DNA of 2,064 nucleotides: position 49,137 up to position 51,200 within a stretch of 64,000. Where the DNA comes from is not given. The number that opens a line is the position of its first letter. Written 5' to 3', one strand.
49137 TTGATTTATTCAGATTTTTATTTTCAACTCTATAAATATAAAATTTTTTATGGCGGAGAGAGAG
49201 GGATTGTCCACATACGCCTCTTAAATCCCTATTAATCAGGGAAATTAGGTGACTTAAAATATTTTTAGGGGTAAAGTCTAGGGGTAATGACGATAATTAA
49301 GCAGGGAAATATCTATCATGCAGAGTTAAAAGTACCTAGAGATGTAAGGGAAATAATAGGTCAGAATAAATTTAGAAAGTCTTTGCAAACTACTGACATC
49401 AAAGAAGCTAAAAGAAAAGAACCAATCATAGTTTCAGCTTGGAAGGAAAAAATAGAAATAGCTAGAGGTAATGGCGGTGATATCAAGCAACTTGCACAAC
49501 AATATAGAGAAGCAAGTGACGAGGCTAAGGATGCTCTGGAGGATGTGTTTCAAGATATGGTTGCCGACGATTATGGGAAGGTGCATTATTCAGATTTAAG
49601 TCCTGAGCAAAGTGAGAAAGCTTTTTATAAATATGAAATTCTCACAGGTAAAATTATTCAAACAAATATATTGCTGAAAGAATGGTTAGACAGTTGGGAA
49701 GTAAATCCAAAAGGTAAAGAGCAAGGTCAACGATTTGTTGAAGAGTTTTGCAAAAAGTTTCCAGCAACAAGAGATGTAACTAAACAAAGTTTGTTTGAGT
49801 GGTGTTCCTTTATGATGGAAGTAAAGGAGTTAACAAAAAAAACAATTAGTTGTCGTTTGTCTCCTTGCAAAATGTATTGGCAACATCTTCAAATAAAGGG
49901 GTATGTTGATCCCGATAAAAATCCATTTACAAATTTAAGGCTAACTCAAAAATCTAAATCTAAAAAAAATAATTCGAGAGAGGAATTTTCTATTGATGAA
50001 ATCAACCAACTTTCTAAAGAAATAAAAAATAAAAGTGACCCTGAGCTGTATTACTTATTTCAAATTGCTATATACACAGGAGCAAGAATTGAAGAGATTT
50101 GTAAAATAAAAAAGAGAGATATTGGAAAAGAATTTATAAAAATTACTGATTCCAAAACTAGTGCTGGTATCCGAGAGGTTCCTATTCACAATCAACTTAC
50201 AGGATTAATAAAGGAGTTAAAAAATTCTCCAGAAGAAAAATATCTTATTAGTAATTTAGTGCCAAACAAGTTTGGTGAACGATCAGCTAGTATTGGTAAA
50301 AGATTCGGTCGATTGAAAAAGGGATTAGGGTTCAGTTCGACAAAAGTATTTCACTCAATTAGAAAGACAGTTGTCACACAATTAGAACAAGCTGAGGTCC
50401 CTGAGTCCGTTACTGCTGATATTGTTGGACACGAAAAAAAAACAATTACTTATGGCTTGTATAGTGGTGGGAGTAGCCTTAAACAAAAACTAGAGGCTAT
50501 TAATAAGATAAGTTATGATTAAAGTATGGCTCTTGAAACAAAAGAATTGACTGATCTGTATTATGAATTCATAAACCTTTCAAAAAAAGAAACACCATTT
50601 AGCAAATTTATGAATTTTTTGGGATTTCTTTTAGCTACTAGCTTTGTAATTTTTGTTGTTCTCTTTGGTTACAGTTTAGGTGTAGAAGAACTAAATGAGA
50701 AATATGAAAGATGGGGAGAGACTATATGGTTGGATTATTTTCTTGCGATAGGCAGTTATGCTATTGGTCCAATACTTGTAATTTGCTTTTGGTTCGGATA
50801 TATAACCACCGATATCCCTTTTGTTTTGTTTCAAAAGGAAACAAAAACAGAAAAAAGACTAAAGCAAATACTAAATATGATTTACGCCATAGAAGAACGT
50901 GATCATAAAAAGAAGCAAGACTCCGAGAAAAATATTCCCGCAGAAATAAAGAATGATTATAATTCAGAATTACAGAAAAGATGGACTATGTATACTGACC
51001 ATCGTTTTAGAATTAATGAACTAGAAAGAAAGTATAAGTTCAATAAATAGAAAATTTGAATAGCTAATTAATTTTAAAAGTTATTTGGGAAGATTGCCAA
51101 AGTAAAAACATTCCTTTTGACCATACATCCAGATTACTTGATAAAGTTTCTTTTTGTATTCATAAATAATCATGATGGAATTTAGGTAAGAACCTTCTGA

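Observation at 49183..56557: ~7.4-kb integrase-bearing genomic island inserted at the 3' end of tRNA-Ser(GGA), bounded by an exact 23-bp direct repeat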

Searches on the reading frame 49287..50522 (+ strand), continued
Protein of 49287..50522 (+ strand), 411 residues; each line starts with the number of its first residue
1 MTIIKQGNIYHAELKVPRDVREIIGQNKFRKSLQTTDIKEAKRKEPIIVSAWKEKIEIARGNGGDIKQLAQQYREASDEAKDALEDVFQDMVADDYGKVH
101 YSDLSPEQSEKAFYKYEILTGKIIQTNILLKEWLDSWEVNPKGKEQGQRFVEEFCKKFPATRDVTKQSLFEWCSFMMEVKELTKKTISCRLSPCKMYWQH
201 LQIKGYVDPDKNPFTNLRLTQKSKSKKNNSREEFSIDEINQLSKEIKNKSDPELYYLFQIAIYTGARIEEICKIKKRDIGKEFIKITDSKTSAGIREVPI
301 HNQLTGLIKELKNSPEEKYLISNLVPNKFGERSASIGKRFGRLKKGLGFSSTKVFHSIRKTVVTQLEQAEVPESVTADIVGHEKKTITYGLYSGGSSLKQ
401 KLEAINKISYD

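Call 86: predict_structure(alignment_id=A5)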
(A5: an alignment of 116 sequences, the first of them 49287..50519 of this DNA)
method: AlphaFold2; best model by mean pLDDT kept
length: 411 residues; sequences in the alignment: 116
mean_pLDDT: 86.9   pTM: 0.66
mean pLDDT of the five models: 86.9, 86.7, 86.5, 85.9, 85.4
residues with pLDDT >= 90: 224; 70-90: 154; 50-70: 30; < 50: 3
segments of 3 or more residues with pLDDT < 50: none
pLDDT, mean of each block of 10 residues (from residue 1): 86 88 80 88 82 74 64 77 80 77 81 78 85 92 93 93 93 92 91 95 89 86 62 95 95 96 96 96 93 91 96 89 91 94 95 94 95 92 63 75 95 72
secondary structure, 60 per line:
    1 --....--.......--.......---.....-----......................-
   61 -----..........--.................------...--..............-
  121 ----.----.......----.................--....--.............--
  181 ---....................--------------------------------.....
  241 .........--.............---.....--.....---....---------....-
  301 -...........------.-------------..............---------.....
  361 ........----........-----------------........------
elements in order: E3-6 E9-15 H18-24 E28-32 H38-59 H66-75 H78-94 H106-119 H130-136 H141-157 H166-178 H184-203 H236-249 H252-264 H268-272 E283-286 E296-299 H302-312 H333-346 H356-368 H373-380 H398-405

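Call 89: fold_search(model_id=the predicted structure, library=pdb)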
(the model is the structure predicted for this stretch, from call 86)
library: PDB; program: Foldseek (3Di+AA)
matches with E <= 10: 126; with E <= 0.001: 29
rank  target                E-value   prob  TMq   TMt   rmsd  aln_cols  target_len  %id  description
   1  5j0n_G                3.0e-07  1.00  0.48  0.57   6.3       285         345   16  Lambda excision HJ intermediate (released 2017-02-08)
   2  5hxy_A                4.9e-07  1.00  0.31  0.44  14.8       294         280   16  Crystal structure of XerA recombinase (released 2017-02-01)
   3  1z19_A                6.6e-07  1.00  0.46  0.65   5.1       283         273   17  Crystal structure of a lambda integrase(75-356) dimer bound to a COC' core site (released 2005-06-28)
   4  1z1b_B                7.6e-07  1.00  0.47  0.55  13.0       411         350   14  Crystal structure of a lambda integrase dimer bound to a COC' core site (released 2005-06-28)
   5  1z1g_B                8.4e-07  1.00  0.50  0.60   9.9       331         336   15  Crystal structure of a lambda integrase tetramer bound to a Holliday junction (released 2005-06-28)
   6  5hxy_B                1.2e-06  1.00  0.30  0.44  15.1       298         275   17  Crystal structure of XerA recombinase (released 2017-02-01)
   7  1z1g_A                1.2e-06  1.00  0.49  0.57   7.9       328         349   16  Crystal structure of a lambda integrase tetramer bound to a Holliday junction (released 2005-06-28)
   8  6en2_A                1.7e-06  1.00  0.47  0.59   8.6       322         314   19  Structure of the Tn1549 transposon Integrase (aa 82-397, R225K) in complex with a circular intermediate DNA (CI6b-DNA) (released 2018-04-04)
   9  5hxy_C                2.0e-06  1.00  0.30  0.43  15.0       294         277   16  Crystal structure of XerA recombinase (released 2017-02-01)
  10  1z19_B                2.2e-06  1.00  0.47  0.65   5.1       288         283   16  Crystal structure of a lambda integrase(75-356) dimer bound to a COC' core site (released 2005-06-28)
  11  1z1b_A                2.3e-06  1.00  0.47  0.54  11.7       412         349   14  Crystal structure of a lambda integrase dimer bound to a COC' core site (released 2005-06-28)
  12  6emy_A                2.5e-06  1.00  0.47  0.59   7.8       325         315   20  Structure of the Tn1549 transposon Integrase (aa 82-397, Y379F) in complex with transposon right end DNA (released 2018-04-04)
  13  6emz_A                2.6e-06  1.00  0.45  0.56   7.9       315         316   20  Structure of the Tn1549 transposon Integrase (aa 82-397, R225K) in complex with circular intermediate DNA (CI5-DNA) (released 2018-04-04)
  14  5j0n_F                5.1e-06  1.00  0.47  0.53   5.0       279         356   17  Lambda excision HJ intermediate (released 2017-02-08)
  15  5j0n_E                6.6e-06  1.00  0.50  0.72   6.1       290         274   15  Lambda excision HJ intermediate (released 2017-02-08)
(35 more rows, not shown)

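Call 101: search_dna_similar(query=window:49287-50519:+, collection=phages, mode=protein, max_rows=15)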
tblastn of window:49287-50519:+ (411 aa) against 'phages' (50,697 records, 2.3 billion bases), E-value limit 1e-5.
Records with a match: 12; places in all: 12; records where one place covers at least 80% of the query: 0.
Best place of each record, by identity: <60% 12.
By first word of the organism name: Bacteriophage 4; Ralstonia 3; Fusobacterium 3; Bacillus 2.
By host as written in the record: - 4; Ralstonia solanacearum 3; Fusobacterium nucleatum 2; Bacillus halmapalus DSM 29712 2; Fusobacterium nucleatum 7_1 1.
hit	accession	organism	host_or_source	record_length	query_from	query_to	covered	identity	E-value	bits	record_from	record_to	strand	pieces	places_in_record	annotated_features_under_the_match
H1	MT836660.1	Bacteriophage sp.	human fecal samples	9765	231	408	43%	29.8%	3e-9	65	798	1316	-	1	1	record has no annotation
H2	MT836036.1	Bacteriophage sp.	human fecal samples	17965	174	385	52%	24.9%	2e-6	56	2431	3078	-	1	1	record has no annotation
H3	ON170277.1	Ralstonia phage YO164_2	Ralstonia solanacearum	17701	234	405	42%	28.9%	3e-8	62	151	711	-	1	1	record has no annotation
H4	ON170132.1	Ralstonia phage YO079_2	Ralstonia solanacearum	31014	234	405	42%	28.9%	3e-8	62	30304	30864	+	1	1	record has no annotation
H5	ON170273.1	Ralstonia phage YO163_2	Ralstonia solanacearum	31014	234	405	42%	28.9%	3e-8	62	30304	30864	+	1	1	record has no annotation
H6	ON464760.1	Fusobacterium phage JD-Fnp2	Fusobacterium nucleatum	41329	231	393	40%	30.1%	3e-8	62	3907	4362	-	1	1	site-specific integrase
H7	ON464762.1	Fusobacterium phage JD-Fnp5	Fusobacterium nucleatum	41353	231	393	40%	30.1%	3e-8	62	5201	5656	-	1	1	site-specific integrase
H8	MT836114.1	Bacteriophage sp.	human fecal samples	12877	231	408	43%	26.5%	6e-6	54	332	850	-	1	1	record has no annotation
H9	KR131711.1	Fusobacterium phage Funu2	Fusobacterium nucleatum 7_1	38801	231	393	40%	28.1%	2e-7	59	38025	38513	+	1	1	integrase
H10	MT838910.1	Bacteriophage sp.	human fecal samples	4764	255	407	37%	28.7%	9e-7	57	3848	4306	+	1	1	record has no annotation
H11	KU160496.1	Bacillus phage vB_BhaS-171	Bacillus halmapalus DSM 29712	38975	251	393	35%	29.2%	1e-6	57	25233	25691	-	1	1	putative integrase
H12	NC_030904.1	Bacillus phage vB_BhaS-171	Bacillus halmapalus DSM 29712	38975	251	393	35%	29.2%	1e-6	57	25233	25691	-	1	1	integrase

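Call 102: search_dna_similar(query=window:49287-50519:+, collection=plasmids, mode=protein, max_rows=10)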
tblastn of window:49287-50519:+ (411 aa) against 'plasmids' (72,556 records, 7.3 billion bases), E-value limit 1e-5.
Records with a match: 35; places in all: 38; records where one place covers at least 80% of the query: 19.
Best place of each record, by identity: <60% 35.
By first word of the organism name: Escherichia 17; Azospirillum 4; Acetobacter 4; Klebsiella 3; Methylorubrum 2; Paracoccus 2; Photobacterium 1; Pseudomonas 1; Eleftheria 1.
By predicted mobility (MOB-suite, as given by PLSDB): conjugative 16; non-mobilizable 14; mobilizable 5.
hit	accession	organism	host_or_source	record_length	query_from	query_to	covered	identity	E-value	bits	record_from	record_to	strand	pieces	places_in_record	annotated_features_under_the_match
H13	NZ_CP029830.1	Azospirillum ramasamyi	single cell,Cow dung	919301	3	410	99%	27.1%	6e-28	124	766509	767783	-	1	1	tyrosine-type recombinase/integrase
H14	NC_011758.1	Methylorubrum extorquens CM4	-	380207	10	408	97%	24.7%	2e-17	92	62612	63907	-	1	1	tyrosine-type recombinase/integrase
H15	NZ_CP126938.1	Escherichia coli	Gallus gallus,liver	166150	7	397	95%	24.8%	3e-15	85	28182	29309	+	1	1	tyrosine-type recombinase/integrase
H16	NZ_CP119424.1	Photobacterium sp. DA100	-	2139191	1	410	100%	23.5%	1e-14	84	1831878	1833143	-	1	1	none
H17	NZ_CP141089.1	Escherichia coli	Homo sapiens,Infected Human Urine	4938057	7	384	92%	25.4%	1e-12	78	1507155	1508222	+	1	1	none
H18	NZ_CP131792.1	Pseudomonas aeruginosa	Homo sapiens,culture,blood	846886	163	408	60%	38.5%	1e-33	140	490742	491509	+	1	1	site-specific integrase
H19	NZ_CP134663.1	Escherichia coli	Larus michahellis,bacteria,cloaca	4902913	16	411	96%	23.6%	9e-15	84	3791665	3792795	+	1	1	none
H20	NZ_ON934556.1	Escherichia coli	-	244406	7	397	95%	21.8%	5e-8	63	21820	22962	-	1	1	none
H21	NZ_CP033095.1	Escherichia coli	pig feces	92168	7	397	95%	21.6%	1e-8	65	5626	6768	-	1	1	tyrosine-type recombinase/integrase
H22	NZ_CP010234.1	Escherichia coli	-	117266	7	397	95%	21.6%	1e-8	65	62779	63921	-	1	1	tyrosine-type recombinase/integrase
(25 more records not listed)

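Call 104: find_encoding_contigs(protein=P0003, flank=5000, max_places=3)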
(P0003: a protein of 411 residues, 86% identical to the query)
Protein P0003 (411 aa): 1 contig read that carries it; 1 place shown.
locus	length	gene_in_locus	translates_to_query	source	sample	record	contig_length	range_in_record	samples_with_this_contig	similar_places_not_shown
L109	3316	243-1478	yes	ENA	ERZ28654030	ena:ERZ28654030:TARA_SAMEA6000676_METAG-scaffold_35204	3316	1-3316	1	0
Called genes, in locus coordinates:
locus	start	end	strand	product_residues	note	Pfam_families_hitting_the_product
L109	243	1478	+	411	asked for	PF20172:DUF6538, PF16795:Phage_integr_3 (faint), PF00589:Phage_integrase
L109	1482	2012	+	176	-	-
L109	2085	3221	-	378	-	PF00226:DnaJ, PF02493:MORN (faint)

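Call 105: find_encoding_contigs(protein=P0002, flank=5000, max_places=3)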
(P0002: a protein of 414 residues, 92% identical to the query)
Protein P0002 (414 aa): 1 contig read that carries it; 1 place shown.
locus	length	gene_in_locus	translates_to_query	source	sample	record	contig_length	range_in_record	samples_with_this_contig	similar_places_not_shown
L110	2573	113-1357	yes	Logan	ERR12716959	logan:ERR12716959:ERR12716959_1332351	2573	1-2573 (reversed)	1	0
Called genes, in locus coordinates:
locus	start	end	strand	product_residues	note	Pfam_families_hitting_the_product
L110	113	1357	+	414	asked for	PF20172:DUF6538, PF16795:Phage_integr_3 (faint), PF00589:Phage_integrase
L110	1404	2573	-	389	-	?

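Call 108: search_protein_families(library=pfam, max_evalue=0.001, proteins=[L109:2085-3221:-, L109:1482-2012:+, L110:1404-2573:-, L066:570-1370:+, L066:3580-4419:+, L066:4421-5461:+, L024:1734-2759:+, L027:2257-2937:-, L006:11251-11568:+, L007:5506-6009:-])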
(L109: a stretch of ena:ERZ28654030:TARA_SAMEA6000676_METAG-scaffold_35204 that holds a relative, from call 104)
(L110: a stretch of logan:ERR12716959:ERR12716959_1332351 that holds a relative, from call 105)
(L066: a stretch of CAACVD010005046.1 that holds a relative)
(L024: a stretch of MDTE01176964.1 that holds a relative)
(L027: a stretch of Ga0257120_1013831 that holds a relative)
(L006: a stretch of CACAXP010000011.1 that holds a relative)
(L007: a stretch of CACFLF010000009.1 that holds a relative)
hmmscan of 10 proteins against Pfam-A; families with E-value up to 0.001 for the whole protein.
L109:2085-3221:- (378 aa): 2 families
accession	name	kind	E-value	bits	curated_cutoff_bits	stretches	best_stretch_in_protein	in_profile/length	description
PF00226.36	DnaJ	-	9.9e-14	51.6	27.8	1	3-68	1-63/63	DnaJ domain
PF02493.26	MORN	-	2.7e-06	27.4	22.5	0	308-329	1-22/23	MORN repeat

L109:1482-2012:+ (176 aa): 0 families

L110:1404-2573:- (389 aa): 2 families
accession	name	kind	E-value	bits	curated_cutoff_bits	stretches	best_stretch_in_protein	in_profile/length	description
PF18741.7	MTES_1575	-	6.1e-32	110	38.2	1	152-248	1-95/96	REase_MTES_1575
PF13087.12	AAA_12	-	3.8e-12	46.6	27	1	3-108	110-193/195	AAA domain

L066:570-1370:+ (266 aa): 0 families

L066:3580-4419:+ (279 aa): 0 families

L066:4421-5461:+ (346 aa): 0 families

L024:1734-2759:+ (341 aa): 0 families

L027:2257-2937:- (226 aa): 0 families

L006:11251-11568:+ (105 aa): 0 families

L007:5506-6009:- (167 aa): 0 families

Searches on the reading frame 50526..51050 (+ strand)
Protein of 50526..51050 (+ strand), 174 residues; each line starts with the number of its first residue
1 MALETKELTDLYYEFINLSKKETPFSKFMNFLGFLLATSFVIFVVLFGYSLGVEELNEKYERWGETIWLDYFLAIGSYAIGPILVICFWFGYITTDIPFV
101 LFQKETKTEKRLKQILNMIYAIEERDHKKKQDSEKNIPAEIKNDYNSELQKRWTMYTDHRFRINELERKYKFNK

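Call 7: search_protein_families(library=pfam, max_evalue=0.01, proteins=[window:50526-51050:+])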
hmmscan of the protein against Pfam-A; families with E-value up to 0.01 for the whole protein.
window:50526-51050:+ (174 aa): 0 families

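Call 16: search_protein_families(library=phrogs, max_evalue=0.01, proteins=[window:50526-51050:+])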
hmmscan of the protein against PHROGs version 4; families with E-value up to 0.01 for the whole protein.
window:50526-51050:+ (174 aa): 0 families

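Call 17: search_protein_families(library=padloc, max_evalue=0.01, proteins=[window:50526-51050:+])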
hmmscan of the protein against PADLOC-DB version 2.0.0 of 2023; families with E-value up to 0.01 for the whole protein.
window:50526-51050:+ (174 aa): 0 families

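Call 47: list_cluster_members(proteins=[window:50526-51050:+, window:51081-51329:-, window:52034-52504:+, window:52592-52876:+, window:52909-53679:+, window:53710-53997:+, window:54083-54523:+, window:54520-54861:+, window:54929-55480:+, window:55747-56397:-])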
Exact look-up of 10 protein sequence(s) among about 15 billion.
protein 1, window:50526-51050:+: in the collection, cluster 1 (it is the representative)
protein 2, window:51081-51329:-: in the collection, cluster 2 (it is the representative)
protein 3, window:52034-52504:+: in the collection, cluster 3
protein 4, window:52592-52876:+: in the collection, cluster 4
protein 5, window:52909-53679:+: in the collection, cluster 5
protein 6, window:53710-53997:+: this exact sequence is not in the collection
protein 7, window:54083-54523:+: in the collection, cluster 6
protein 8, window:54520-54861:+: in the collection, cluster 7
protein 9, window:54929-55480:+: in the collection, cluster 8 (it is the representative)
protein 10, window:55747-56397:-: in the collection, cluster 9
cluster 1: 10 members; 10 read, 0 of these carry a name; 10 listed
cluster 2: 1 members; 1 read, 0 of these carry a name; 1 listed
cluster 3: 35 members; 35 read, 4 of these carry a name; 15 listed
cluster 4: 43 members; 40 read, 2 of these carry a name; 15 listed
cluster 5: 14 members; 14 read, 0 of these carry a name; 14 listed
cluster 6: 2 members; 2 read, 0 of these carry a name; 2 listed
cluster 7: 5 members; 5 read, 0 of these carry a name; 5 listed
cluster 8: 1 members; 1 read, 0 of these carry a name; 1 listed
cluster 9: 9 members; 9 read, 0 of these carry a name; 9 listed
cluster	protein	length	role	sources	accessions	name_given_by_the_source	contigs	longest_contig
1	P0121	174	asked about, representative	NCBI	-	-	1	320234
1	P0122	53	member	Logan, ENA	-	-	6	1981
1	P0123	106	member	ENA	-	-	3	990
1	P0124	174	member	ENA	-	-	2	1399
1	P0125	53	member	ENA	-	-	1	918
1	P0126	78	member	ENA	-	-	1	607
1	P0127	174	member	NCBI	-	-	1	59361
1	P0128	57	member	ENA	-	-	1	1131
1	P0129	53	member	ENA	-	-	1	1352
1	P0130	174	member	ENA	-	-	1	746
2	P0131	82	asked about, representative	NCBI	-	-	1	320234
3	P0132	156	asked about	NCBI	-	-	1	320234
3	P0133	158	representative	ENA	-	-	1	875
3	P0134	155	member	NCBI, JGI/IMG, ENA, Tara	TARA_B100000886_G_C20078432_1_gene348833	strand:+ start:59 stop:526 length:468 start_codon:yes stop_codon:yes gene_type:complete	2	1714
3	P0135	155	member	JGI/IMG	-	hypothetical protein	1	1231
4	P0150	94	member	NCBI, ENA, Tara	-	strand:- start:193 stop:477 length:285 start_codon:yes stop_codon:yes gene_type:complete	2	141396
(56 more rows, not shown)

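Call 48: find_encoding_contigs(protein=P0150, flank=10000, max_places=4)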
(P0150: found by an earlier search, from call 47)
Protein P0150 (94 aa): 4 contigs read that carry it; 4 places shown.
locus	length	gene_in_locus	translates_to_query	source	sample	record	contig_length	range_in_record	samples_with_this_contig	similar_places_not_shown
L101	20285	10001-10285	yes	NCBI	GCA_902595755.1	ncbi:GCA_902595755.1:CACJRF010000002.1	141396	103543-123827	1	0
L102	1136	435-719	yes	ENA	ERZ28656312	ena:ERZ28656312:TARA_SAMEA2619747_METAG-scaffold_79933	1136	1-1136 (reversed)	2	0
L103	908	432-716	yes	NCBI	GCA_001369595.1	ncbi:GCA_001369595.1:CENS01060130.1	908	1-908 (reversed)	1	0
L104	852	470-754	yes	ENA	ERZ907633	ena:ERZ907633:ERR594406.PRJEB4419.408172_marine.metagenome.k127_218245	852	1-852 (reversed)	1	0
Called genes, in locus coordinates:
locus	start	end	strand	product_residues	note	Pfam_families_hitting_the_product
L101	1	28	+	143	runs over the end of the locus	-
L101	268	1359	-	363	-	PF01435:Peptidase_M48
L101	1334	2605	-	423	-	PF05099:TerB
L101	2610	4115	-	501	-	PF00012:HSP70, PF06723:MreB_Mbl, PF00012:HSP70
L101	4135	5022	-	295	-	-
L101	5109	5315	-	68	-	-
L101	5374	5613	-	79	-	-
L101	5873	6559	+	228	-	-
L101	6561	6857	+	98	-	PF20619:DUF6804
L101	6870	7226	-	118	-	-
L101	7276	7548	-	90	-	-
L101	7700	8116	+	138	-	PF16747:Adhesin_E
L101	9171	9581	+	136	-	-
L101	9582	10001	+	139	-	-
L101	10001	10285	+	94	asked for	-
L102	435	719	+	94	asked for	-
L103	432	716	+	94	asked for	-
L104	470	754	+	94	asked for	-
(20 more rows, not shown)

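Call 55: search_protein_families(library=ncbifam, max_evalue=0.01, proteins=[window:50526-51050:+])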
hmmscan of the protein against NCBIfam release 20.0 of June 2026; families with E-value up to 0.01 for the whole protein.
window:50526-51050:+ (174 aa): 0 families
